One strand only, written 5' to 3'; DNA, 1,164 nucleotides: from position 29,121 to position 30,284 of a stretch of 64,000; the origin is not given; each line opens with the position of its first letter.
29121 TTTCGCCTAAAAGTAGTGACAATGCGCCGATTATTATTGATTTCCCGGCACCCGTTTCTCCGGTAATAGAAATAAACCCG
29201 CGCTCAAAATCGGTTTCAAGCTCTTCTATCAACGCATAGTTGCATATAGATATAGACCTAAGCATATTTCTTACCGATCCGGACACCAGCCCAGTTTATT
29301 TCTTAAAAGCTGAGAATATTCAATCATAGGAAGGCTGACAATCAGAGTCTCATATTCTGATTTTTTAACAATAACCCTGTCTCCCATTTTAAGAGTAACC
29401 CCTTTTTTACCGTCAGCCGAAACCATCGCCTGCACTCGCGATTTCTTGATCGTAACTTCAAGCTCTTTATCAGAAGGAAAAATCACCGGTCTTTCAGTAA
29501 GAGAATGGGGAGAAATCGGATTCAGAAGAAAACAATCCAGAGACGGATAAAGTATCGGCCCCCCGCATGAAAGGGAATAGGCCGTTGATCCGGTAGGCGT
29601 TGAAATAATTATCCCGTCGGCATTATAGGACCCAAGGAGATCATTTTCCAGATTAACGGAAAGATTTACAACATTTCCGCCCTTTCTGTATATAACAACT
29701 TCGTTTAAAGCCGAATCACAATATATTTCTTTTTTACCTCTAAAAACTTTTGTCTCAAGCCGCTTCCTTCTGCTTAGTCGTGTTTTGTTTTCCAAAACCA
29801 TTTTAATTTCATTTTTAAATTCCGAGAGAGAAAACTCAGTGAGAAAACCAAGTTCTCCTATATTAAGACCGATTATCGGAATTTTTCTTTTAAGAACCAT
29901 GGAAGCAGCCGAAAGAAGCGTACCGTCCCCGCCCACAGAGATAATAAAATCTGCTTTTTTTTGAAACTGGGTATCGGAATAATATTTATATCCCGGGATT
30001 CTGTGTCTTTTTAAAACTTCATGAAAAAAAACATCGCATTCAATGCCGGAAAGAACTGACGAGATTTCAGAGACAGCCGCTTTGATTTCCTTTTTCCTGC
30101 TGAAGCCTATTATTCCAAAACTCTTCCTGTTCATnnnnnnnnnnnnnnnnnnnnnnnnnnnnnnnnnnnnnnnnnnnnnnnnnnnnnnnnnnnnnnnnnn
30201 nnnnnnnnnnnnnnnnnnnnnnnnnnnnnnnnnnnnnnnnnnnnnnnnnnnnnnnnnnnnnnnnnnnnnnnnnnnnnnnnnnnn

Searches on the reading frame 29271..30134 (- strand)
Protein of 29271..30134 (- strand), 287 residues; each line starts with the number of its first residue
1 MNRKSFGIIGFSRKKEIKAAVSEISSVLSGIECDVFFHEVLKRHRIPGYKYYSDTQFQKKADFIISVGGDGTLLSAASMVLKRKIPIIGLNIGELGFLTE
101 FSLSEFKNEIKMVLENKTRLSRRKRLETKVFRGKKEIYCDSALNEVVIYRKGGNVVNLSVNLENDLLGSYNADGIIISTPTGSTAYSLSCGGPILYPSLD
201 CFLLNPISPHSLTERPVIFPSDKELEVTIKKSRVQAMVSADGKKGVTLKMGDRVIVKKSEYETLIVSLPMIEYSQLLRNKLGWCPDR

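Call 3: search_protein_families(library=pfam, proteins=[window:29271-30134:-], max_evalue=0.01)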
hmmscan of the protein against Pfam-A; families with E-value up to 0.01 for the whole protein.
window:29271-30134:- (287 aa): 3 families
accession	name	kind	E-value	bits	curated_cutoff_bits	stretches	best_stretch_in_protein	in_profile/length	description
PF20143.4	NAD_kinase_C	-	3.2e-33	114.6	23.7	1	143-267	1-125/126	ATP-NAD kinase C-terminal domain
PF01513.26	NAD_kinase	-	2.2e-18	67.3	25.5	1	51-116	63-128/130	ATP-NAD kinase N-terminal domain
PF00781.29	DAGK_cat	-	0.0038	17.2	23.6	1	58-87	53-84/125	Diacylglycerol kinase catalytic domain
